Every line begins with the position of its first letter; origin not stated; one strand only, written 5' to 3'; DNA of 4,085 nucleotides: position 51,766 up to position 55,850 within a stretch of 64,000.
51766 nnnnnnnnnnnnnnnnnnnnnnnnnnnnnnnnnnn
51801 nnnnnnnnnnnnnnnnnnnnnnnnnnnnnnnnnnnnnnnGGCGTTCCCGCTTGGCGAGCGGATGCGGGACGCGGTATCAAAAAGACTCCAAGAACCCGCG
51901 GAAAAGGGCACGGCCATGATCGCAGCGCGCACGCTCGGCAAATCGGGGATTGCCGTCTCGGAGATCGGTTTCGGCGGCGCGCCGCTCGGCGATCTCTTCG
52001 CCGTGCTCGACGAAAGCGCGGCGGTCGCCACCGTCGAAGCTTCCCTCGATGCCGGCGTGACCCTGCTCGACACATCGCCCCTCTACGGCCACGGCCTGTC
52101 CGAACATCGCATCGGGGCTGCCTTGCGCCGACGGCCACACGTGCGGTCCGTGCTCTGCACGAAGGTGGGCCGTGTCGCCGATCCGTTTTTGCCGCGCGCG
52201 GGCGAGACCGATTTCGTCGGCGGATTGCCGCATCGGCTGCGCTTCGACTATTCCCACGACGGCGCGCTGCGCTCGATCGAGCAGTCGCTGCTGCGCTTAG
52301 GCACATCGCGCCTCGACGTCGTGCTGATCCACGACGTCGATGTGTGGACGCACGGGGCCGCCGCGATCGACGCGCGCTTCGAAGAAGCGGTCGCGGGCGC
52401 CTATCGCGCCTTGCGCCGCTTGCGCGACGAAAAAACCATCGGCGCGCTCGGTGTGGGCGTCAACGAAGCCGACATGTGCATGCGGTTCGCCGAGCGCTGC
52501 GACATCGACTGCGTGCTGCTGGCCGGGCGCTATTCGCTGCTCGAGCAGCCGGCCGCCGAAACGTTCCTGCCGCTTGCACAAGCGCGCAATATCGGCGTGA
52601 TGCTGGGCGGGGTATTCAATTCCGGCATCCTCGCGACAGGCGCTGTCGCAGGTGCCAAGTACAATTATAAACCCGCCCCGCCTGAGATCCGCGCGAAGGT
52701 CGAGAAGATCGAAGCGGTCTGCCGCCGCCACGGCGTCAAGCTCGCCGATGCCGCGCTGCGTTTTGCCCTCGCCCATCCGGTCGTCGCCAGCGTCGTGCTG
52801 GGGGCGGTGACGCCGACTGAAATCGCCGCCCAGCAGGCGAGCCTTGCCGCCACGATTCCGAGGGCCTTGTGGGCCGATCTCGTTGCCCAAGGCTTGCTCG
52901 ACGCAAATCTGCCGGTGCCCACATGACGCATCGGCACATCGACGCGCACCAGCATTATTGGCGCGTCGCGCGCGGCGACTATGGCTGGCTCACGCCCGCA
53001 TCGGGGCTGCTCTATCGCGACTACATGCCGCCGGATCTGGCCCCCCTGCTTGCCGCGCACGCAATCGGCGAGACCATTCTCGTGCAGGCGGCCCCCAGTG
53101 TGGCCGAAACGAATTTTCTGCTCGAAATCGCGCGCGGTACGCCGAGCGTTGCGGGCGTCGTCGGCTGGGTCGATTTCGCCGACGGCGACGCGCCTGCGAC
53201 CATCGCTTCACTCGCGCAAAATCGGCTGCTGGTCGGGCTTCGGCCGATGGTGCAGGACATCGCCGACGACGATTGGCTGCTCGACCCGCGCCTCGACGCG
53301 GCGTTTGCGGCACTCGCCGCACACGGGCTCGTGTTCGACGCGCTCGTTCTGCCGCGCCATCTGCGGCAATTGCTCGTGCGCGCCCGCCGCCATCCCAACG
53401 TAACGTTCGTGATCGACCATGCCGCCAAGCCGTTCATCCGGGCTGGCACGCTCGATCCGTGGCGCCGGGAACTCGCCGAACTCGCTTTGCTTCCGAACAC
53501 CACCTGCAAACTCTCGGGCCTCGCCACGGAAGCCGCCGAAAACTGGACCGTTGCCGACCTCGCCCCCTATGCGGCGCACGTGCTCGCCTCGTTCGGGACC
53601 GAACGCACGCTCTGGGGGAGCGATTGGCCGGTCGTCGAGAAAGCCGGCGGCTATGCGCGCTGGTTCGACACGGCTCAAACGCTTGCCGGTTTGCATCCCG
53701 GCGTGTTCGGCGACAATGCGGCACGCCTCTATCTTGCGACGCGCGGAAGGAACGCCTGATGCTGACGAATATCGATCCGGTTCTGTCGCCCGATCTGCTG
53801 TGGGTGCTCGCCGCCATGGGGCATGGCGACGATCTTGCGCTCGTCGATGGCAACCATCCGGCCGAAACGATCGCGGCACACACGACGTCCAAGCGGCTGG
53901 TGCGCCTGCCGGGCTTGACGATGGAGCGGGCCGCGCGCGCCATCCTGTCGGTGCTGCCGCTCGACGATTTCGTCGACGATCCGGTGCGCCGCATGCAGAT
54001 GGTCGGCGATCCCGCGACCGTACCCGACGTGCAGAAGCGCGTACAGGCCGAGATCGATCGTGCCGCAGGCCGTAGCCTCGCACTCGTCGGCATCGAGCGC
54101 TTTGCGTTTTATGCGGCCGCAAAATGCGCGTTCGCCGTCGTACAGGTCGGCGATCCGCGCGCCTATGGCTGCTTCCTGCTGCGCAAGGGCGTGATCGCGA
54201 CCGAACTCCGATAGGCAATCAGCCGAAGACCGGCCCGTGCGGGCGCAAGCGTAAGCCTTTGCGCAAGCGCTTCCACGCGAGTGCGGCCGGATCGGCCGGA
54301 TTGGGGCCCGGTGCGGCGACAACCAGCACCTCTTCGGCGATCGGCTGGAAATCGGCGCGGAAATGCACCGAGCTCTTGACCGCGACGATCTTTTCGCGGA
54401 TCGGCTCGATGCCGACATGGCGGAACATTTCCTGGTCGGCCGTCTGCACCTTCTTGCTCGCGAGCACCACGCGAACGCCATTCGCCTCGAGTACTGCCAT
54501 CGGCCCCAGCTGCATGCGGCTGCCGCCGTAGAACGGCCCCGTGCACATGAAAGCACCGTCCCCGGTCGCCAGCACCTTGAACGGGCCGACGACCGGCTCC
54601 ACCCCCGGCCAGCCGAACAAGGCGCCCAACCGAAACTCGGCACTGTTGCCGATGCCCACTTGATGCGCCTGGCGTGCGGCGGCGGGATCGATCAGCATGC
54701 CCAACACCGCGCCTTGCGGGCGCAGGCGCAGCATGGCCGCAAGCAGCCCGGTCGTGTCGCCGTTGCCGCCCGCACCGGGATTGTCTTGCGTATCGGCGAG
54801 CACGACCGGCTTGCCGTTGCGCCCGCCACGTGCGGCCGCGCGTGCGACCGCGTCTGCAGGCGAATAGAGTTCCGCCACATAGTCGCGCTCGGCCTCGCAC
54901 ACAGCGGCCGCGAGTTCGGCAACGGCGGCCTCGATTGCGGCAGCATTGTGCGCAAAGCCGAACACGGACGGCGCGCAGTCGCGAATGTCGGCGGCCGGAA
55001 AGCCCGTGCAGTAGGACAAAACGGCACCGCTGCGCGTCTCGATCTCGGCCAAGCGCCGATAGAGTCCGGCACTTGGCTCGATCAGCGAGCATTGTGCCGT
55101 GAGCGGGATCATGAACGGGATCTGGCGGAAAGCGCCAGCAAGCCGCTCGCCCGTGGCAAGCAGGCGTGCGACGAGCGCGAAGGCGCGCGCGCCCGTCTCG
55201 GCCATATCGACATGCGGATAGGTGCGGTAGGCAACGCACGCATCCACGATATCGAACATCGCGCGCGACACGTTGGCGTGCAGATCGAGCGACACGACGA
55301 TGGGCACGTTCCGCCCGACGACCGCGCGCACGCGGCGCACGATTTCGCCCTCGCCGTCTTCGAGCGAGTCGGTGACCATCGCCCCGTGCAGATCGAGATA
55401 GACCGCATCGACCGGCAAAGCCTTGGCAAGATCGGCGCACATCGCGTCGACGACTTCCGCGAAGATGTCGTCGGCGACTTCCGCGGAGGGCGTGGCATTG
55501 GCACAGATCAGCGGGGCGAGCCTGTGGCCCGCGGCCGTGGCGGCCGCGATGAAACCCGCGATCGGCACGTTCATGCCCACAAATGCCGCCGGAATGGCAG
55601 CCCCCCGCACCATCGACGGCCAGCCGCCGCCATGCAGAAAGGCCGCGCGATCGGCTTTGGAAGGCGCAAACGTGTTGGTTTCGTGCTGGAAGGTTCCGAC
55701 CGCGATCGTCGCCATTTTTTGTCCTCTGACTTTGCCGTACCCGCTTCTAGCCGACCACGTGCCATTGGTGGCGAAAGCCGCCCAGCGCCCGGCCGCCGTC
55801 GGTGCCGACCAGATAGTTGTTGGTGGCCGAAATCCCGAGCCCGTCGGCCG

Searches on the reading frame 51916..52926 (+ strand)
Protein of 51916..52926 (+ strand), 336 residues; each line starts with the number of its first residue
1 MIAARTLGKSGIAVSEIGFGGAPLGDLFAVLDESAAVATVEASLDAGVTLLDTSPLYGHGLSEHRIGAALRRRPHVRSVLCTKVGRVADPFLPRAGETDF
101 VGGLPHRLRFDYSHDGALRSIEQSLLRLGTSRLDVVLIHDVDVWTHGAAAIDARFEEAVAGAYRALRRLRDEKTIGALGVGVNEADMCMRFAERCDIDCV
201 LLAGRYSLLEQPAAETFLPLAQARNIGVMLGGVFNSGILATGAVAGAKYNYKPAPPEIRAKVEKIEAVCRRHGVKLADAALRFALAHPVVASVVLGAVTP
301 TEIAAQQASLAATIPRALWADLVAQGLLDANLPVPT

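Call 61: search_protein_families(library=pfam, proteins=[window:51916-52926:+], max_evalue=0.00001)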
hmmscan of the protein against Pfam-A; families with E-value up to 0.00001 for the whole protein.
window:51916-52926:+ (336 aa): 1 family
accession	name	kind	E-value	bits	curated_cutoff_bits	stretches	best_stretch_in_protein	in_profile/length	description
PF00248.27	Aldo_ket_red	-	4.9e-41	141.1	24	1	16-317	1-281/291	Aldo/keto reductase family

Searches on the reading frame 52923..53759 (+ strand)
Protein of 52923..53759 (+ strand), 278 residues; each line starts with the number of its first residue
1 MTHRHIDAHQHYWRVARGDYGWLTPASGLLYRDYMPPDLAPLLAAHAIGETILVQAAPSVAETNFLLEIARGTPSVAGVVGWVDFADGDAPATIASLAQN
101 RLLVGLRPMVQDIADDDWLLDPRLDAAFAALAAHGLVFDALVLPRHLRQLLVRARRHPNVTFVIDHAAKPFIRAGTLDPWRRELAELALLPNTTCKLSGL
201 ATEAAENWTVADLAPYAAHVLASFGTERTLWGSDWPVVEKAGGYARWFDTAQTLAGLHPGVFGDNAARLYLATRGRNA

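Call 61: search_protein_families(library=pfam, proteins=[window:52923-53759:+], max_evalue=0.00001)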
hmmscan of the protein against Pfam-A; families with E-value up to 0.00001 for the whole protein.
window:52923-53759:+ (278 aa): 1 family
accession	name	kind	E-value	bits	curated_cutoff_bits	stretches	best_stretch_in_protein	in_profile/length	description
PF04909.20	Amidohydro_2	-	3.1e-43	149.1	26.4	1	6-270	1-287/289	Amidohydrolase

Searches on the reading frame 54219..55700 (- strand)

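Call 61: search_protein_families(library=pfam, proteins=[window:54219-55700:-], max_evalue=0.00001)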
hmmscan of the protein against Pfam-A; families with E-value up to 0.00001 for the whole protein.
window:54219-55700:- (493 aa): 2 families
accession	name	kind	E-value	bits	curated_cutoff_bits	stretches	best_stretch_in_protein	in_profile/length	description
PF07364.17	DUF1485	-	3.2e-90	302.8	22.8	1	1-288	4-289/290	Metallopeptidase family M81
PF07171.17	MlrC_C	-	1.3e-55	188.8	27.2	1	301-478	1-178/178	MlrC C-terminus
